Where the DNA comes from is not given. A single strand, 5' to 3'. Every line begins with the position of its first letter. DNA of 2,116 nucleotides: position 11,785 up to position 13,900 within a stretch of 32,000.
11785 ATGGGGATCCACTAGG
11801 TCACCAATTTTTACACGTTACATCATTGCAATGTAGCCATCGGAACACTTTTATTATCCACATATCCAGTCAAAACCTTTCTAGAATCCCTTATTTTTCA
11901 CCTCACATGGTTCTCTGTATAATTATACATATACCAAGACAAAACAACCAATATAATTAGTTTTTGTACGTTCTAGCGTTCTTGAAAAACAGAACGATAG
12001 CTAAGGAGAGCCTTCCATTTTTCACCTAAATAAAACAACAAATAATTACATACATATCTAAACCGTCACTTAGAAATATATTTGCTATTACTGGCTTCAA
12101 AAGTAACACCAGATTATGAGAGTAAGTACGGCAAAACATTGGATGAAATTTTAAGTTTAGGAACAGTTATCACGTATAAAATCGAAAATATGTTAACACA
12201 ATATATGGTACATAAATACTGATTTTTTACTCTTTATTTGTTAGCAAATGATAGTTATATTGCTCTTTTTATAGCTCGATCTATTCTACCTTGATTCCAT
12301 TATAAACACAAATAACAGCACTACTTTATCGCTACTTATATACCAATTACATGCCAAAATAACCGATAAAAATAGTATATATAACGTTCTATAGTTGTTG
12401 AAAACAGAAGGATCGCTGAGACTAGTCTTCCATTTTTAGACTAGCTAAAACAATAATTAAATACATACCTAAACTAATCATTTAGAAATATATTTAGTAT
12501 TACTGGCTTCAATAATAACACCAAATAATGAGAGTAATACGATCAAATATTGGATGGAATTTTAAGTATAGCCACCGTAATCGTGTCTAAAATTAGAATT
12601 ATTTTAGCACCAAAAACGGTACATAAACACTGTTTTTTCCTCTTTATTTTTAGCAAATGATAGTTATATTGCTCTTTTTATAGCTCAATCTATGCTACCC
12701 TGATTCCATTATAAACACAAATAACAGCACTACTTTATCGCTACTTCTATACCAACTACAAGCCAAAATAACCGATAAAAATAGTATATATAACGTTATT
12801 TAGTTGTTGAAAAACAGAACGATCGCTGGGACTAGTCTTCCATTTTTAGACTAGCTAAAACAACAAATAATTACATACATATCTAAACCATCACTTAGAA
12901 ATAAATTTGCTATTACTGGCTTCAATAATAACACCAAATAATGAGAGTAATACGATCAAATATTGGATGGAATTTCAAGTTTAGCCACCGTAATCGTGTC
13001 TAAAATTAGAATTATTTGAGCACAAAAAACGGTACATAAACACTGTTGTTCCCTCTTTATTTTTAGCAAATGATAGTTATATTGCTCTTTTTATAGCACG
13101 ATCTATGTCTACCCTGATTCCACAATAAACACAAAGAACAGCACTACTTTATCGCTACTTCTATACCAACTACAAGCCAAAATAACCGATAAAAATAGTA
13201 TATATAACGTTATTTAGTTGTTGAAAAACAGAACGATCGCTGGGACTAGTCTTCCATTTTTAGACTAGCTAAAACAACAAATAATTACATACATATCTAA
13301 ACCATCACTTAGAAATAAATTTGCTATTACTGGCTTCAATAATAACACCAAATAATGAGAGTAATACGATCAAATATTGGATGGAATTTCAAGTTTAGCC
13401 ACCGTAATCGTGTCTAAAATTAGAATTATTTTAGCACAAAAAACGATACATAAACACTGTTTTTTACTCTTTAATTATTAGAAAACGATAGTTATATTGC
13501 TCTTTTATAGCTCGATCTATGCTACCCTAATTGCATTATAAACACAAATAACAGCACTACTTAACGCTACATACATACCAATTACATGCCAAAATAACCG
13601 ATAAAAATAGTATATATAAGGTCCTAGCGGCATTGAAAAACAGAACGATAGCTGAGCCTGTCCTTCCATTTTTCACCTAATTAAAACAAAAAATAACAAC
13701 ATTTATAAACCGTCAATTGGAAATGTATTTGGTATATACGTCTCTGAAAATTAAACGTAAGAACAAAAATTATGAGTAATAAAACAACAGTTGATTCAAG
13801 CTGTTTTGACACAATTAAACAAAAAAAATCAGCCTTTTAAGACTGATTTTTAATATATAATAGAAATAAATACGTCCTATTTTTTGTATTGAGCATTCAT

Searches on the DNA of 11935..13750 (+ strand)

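Call 49: search_dna_similar(query=window:11935-13750:+, collection=plasmids, mode=distant, max_evalue=0.001)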
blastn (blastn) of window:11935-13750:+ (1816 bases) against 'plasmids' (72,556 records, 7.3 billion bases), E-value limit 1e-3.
No match.

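Call 50: search_dna_similar(query=window:11935-13750:+, collection=phages, mode=distant, max_evalue=0.001)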
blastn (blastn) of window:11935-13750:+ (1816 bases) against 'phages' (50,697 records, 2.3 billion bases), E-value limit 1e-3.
No match.
